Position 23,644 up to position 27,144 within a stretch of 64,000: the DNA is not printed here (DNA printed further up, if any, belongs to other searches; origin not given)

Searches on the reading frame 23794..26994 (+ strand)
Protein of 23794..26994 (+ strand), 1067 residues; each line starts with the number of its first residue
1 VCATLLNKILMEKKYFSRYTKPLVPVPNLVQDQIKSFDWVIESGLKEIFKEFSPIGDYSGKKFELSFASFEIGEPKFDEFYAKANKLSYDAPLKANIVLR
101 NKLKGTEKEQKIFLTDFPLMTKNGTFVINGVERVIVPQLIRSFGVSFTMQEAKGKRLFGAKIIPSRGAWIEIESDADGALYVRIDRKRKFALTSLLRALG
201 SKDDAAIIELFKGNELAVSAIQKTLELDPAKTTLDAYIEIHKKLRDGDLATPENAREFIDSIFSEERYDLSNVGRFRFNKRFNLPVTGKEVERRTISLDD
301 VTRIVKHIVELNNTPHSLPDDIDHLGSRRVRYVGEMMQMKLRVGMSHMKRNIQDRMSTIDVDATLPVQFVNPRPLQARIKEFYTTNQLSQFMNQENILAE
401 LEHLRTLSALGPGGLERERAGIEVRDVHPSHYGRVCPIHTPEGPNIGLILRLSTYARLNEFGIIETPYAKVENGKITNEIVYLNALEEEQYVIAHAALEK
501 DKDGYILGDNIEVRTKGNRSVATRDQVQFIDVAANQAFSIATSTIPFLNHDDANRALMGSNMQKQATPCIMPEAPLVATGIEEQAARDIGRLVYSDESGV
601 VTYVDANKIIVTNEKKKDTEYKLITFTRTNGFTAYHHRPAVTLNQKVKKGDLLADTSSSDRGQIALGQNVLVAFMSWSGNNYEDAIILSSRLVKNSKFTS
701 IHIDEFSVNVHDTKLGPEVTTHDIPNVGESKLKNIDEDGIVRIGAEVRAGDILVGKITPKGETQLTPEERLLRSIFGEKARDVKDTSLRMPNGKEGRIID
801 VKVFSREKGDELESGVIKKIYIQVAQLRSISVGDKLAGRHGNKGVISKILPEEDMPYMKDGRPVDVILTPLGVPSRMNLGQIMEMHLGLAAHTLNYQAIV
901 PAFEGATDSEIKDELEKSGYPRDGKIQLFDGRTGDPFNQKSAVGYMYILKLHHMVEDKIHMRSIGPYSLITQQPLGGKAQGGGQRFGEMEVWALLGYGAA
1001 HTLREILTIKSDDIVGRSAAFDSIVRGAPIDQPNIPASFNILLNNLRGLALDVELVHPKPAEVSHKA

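Call 63: search_protein_families(library=pfam, proteins=[window:23794-26994:+], max_evalue=0.00001)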
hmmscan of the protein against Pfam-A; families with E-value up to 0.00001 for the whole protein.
window:23794-26994:+ (1067 aa): 6 families
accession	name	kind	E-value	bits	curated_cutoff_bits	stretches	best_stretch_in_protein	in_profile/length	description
PF00562.33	RNA_pol_Rpb2_6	-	6.2e-127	424.2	23.4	1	596-980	3-373/373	RNA polymerase Rpb2, domain 6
PF04565.21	RNA_pol_Rpb2_3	-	4.1e-26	91.4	21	1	390-457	1-67/68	RNA polymerase Rpb2, domain 3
PF04560.25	RNA_pol_Rpb2_7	-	2e-21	76.6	32.1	1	982-1056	1-85/87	RNA polymerase Rpb2, domain 7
PF10385.14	RNA_pol_Rpb2_45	-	1.1e-19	70.7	28.2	1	468-533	1-66/66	RNA polymerase beta subunit external 1 domain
PF04561.19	RNA_pol_Rpb2_2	-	1.8e-18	67.4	21.7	1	157-331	19-190/190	RNA polymerase Rpb2, domain 2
PF04563.20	RNA_pol_Rpb2_1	-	3.5e-15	56.5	28.2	1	28-357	1-182/203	RNA polymerase beta subunit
